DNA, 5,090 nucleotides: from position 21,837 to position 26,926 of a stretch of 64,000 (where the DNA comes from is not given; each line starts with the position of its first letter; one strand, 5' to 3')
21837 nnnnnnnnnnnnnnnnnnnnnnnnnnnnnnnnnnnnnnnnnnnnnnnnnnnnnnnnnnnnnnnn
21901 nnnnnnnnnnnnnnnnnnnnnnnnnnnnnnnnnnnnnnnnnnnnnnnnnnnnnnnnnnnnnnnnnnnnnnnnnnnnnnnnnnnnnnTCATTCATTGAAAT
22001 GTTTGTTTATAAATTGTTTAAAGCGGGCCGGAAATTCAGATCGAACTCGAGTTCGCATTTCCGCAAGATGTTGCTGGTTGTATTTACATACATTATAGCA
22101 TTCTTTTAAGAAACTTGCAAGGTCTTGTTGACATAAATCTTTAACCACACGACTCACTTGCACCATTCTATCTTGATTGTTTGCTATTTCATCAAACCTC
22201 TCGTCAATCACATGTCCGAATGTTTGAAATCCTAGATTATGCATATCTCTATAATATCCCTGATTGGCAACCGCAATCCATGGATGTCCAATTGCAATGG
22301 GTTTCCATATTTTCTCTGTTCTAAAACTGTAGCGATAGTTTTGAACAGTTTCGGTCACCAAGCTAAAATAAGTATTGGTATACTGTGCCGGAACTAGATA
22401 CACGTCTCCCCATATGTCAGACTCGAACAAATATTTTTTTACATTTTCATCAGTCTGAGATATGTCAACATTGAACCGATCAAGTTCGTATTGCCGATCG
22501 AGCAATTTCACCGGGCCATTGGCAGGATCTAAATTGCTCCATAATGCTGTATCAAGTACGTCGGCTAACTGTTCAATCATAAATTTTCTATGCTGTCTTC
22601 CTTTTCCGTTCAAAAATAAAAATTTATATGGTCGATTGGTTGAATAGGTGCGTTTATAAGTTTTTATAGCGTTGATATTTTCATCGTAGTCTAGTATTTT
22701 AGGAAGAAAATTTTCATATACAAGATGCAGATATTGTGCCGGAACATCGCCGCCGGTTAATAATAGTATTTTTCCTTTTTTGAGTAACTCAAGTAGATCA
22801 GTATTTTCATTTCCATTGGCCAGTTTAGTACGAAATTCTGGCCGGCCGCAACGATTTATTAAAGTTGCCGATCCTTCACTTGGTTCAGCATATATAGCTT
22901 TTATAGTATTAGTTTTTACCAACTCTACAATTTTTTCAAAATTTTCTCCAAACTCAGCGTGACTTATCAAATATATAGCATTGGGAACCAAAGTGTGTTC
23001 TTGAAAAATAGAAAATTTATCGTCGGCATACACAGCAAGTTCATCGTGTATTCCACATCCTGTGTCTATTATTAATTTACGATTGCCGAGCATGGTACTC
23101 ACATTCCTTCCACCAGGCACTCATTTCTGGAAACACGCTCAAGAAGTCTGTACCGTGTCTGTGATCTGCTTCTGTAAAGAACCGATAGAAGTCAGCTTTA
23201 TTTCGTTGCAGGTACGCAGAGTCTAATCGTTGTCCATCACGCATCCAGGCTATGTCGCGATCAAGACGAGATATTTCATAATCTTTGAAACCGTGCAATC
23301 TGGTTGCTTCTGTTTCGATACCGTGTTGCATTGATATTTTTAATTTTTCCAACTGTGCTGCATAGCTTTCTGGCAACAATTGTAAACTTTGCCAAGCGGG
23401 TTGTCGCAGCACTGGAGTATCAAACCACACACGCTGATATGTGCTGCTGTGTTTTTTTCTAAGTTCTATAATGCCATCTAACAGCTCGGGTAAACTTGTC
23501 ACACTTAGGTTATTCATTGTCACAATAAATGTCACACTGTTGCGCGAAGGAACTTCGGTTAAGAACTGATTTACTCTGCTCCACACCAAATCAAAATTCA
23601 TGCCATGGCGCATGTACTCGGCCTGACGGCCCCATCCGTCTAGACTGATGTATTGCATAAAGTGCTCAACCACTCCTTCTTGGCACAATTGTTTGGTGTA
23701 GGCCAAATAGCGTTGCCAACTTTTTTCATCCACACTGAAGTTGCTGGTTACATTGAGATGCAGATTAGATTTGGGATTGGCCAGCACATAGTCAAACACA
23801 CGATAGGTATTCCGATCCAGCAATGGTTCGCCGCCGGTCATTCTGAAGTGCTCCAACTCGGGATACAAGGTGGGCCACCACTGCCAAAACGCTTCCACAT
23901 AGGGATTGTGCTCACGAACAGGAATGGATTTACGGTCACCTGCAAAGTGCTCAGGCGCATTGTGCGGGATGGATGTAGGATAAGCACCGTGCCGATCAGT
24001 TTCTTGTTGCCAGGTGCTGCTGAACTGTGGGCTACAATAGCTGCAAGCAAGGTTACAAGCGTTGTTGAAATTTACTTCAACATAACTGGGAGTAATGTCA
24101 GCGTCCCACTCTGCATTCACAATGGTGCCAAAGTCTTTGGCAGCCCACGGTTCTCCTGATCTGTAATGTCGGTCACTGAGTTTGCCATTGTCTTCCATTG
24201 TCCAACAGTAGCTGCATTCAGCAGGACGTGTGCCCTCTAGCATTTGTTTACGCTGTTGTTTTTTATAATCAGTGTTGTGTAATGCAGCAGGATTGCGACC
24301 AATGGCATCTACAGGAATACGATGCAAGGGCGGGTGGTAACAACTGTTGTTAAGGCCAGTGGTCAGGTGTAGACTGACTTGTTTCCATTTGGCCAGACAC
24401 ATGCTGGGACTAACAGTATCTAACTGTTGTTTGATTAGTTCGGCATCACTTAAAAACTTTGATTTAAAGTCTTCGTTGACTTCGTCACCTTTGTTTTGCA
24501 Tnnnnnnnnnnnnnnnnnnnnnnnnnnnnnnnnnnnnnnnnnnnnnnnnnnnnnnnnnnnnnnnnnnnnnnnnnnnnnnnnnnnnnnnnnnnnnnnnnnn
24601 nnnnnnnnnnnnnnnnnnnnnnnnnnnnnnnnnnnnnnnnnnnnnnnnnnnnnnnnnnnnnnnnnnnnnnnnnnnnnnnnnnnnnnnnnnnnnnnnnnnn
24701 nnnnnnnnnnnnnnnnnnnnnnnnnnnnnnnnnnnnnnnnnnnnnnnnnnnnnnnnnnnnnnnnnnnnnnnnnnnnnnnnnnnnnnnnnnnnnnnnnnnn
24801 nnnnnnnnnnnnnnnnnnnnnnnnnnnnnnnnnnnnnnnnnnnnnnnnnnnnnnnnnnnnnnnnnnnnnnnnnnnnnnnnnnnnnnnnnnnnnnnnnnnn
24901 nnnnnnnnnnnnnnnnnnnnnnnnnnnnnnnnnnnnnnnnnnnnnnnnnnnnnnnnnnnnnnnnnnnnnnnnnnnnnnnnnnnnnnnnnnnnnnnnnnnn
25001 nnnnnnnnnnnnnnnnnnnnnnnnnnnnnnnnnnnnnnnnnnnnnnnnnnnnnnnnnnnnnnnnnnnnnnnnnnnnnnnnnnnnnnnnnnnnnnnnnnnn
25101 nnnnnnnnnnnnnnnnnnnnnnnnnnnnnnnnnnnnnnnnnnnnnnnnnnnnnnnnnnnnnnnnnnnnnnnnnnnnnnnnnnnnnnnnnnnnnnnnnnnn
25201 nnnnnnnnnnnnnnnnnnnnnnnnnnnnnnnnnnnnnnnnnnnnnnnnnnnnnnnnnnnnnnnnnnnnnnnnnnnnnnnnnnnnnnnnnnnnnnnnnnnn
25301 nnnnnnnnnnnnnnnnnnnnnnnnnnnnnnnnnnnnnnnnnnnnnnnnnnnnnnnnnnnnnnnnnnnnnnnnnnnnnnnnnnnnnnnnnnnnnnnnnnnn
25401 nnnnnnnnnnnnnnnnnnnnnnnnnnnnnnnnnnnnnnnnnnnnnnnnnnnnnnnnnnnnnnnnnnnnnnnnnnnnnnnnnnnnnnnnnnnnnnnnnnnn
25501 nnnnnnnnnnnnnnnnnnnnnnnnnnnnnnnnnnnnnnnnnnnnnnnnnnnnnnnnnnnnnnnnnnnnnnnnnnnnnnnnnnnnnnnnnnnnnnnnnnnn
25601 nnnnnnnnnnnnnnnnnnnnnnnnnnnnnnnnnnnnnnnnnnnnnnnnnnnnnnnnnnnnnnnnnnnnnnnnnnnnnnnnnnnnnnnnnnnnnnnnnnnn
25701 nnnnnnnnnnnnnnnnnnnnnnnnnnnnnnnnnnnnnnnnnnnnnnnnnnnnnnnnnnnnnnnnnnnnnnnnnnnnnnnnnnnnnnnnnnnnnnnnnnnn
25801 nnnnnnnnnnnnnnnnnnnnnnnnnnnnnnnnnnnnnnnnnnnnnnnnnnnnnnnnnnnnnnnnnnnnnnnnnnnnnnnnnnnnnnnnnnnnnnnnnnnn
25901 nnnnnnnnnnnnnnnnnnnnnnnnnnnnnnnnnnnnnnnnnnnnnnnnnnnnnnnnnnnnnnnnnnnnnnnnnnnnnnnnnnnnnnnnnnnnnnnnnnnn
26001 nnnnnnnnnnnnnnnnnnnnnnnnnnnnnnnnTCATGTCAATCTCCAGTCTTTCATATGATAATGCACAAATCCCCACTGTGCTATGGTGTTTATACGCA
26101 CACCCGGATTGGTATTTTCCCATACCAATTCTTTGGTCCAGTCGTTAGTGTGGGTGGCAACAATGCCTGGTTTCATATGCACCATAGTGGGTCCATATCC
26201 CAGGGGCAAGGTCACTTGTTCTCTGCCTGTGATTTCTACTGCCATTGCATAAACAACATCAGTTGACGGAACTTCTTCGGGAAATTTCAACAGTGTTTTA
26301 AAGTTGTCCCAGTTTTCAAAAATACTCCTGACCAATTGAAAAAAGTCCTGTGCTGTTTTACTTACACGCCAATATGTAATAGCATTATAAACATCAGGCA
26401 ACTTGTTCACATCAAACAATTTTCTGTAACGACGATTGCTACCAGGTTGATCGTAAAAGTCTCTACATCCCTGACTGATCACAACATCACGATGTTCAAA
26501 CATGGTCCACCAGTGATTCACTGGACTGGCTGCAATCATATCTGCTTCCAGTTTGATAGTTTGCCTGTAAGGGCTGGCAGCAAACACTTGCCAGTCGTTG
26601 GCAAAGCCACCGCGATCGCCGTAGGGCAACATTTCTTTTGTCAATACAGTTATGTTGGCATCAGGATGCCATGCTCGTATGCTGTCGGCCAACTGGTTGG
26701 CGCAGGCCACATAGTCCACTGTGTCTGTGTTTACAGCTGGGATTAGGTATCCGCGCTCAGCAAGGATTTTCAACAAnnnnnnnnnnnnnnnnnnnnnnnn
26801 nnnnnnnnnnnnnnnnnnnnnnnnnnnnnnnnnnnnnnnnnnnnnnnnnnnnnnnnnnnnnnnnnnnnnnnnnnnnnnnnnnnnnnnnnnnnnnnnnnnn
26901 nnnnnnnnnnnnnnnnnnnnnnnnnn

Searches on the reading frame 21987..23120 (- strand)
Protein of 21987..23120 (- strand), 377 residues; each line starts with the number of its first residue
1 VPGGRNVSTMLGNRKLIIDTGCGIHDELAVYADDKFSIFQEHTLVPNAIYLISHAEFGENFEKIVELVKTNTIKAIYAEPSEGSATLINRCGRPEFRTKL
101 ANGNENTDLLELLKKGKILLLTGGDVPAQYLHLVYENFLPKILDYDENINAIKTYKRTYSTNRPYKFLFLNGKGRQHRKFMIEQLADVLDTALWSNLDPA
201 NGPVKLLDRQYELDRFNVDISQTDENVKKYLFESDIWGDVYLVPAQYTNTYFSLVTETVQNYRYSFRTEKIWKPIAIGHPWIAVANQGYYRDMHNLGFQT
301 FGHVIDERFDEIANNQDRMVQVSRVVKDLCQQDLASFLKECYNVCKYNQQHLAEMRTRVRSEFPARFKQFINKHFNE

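Call 3: search_protein_families(library=pfam, proteins=[window:21987-23120:-], max_evalue=1)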
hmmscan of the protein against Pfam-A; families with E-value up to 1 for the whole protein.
window:21987-23120:- (377 aa): 1 family
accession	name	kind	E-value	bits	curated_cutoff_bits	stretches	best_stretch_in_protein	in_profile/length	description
PF18599.6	LCIB_C_CA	-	0.19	11.4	25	1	292-343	138-189/223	Limiting CO2-inducible proteins B/C beta carbonyic anhydrases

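Call 6: search_protein_families(library=phrogs, proteins=[window:21987-23120:-], max_evalue=0.01)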
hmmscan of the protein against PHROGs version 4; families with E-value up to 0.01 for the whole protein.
window:21987-23120:- (377 aa): 0 families

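Call 15: find_homologous_proteins(query=window:21990-23120:-, max_evalue=0.001)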
Query window:21990-23120:- (377 aa): 2782 proteins with E <= 0.001 among 4141 candidates; the best 120 are listed.
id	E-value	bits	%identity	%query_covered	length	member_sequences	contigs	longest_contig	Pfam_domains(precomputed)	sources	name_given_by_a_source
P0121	1.5e-251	852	100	98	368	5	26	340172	-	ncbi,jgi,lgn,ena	jgi:hypothetical protein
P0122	7.7e-207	705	82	98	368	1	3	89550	-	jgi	-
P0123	6.2e-200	682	79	97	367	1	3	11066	-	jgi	-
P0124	5.6e-191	653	78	98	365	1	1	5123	-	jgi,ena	-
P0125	6.2e-191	653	78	98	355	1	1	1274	-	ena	-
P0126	1.9e-189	648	77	98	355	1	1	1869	-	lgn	-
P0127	1.9e-187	641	76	98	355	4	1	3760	-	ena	-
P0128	5.9e-184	630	75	98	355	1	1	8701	-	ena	-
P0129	6.8e-181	619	74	98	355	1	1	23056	-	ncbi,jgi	jgi:hypothetical protein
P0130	2.9e-167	575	69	98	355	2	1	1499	-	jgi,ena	jgi:hypothetical protein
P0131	6.0e-160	551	66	98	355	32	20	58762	-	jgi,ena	-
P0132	1.4e-156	540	74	85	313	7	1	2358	-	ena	-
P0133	2.1e-154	532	64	98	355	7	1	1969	-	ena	-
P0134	4.1e-146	505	61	98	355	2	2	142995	-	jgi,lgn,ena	-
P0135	4.4e-143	495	61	98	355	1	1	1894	-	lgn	-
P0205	2.0e-119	417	54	97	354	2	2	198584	-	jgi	jgi:hypothetical protein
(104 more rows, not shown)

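Call 25: search_protein_families(library=ncbifam, proteins=[window:21987-23093:-], max_evalue=0.1)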
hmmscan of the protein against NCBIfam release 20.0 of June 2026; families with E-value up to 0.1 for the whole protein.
window:21987-23093:- (368 aa): 0 families

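Call 26: find_encoding_contigs(protein=P0121, flank=10000, max_places=6)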
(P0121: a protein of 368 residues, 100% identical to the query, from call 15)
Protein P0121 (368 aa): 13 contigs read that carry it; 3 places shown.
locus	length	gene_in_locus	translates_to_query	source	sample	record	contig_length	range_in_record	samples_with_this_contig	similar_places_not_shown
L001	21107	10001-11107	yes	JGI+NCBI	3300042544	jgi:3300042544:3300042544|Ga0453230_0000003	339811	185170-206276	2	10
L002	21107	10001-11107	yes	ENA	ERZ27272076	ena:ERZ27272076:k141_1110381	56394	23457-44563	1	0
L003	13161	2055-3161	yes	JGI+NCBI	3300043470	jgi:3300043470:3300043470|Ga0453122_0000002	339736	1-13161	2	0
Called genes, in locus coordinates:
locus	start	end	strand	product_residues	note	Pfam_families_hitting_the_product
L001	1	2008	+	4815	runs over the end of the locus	PF14312:FG-GAP_2 (faint)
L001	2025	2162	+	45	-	-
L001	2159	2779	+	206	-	-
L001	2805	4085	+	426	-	-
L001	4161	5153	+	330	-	-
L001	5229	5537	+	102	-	-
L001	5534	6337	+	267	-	-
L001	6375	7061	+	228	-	-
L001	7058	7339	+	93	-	-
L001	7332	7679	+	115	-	-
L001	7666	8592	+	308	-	-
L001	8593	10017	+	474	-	-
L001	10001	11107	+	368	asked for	-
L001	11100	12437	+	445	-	-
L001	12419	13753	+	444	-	PF13186:SPASM, PF04055:Radical_SAM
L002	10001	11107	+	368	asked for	-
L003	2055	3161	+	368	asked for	-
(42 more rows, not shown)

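Call 65: find_encoding_contigs(protein=P0205, flank=10000, max_places=2)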
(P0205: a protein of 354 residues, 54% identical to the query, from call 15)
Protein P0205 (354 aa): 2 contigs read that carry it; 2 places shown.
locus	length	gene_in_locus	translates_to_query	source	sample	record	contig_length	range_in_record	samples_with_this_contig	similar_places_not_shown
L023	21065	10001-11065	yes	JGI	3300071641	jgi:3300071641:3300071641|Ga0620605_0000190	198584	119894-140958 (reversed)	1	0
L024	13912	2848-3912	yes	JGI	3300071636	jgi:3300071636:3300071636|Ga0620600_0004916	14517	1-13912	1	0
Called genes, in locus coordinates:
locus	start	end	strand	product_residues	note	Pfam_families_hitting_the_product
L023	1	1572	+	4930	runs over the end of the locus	PF02839:CBM_5_12 (faint), PF14312:FG-GAP_2 (faint)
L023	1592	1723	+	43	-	-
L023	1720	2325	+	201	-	-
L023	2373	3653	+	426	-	PF11962:Peptidase_G2 (faint)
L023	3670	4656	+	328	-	-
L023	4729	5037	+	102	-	-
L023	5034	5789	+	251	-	-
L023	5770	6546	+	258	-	-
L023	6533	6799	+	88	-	-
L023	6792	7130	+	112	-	-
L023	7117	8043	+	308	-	-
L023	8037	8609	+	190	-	-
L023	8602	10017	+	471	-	-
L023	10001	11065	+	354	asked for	-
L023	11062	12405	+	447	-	-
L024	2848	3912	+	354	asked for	-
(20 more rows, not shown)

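Call 69: search_dna_similar(query=window:21990-23093:-, collection=phages, mode=protein, max_evalue=0.01, max_rows=30)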
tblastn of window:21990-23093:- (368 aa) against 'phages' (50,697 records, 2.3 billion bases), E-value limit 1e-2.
No match.

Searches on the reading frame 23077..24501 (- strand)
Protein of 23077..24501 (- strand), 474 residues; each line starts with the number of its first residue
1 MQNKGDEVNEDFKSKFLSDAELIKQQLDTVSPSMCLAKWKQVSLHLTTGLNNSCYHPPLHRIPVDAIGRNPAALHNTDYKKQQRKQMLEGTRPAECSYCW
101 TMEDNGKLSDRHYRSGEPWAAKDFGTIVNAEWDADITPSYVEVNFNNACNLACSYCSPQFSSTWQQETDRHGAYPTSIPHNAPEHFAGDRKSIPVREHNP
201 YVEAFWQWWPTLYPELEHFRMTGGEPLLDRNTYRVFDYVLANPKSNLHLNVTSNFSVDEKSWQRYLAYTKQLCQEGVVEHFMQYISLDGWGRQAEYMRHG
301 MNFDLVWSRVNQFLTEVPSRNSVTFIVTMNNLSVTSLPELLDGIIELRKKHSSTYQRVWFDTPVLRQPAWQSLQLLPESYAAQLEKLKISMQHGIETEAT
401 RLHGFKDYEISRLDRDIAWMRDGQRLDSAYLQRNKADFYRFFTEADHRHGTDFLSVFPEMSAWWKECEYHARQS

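Call 10: search_protein_families(library=pfam, proteins=[window:23077-24501:-], max_evalue=0.01)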
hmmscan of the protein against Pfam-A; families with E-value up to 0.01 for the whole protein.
window:23077-24501:- (474 aa): 1 family
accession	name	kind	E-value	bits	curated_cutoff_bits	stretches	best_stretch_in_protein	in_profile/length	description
PF04055.27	Radical_SAM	-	0.0003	21.4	29.5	1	143-258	1-89/166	Radical SAM superfamily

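Call 25: search_protein_families(library=ncbifam, proteins=[window:23077-24501:-], max_evalue=0.1)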
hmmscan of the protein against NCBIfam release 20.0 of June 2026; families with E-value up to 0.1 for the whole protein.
window:23077-24501:- (474 aa): 7 families
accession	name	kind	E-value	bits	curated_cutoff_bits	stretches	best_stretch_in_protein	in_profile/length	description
NF033640.1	N_Twi_rSAM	subfamily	4.8e-96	322.3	170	1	31-463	1-397/398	twitch domain-containing radical SAM protein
TIGR02666.1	moaA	equivalog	1.3e-06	27.6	284.05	1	216-254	60-99/336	GTP 3',8-cyclase MoaA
TIGR03963.1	rSAM_QueE_Clost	equivalog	7.3e-05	22.6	260.1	0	217-263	66-110/219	putative 7-carboxy-7-deazaguanine synthase QueE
NF038283.1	viperin_w_prok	equivalog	0.00045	19.5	180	1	145-262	8-99/281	viperin family antiviral radical SAM protein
TIGR04321.1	spiroSPASM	subfamily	0.0032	16.2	250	1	107-166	198-258/510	spiro-SPASM protein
NF050035.1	rSAM_WgK_link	exception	0.013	14.6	650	1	137-161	7-31/367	radical SAM/SPASM peptide maturase WgkB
TIGR04163.1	rSAM_cobopep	equivalog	0.057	12.2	375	0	135-156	60-81/428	peptide-modifying radical SAM enzyme CbpB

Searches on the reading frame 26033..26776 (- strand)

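Call 10: search_protein_families(library=pfam, proteins=[window:26033-26776:-], max_evalue=0.01)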
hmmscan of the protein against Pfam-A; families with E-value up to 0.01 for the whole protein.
window:26033-26776:- (247 aa): 0 families

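Call 99: search_protein_families(library=phrogs, proteins=[window:26033-26776:-], max_evalue=0.001)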
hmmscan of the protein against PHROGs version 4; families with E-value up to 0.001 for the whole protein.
window:26033-26776:- (247 aa): 1 family
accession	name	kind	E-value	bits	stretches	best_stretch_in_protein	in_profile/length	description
phrog_1903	-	unknown function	1.5e-06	28.8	1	69-190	71-192/261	-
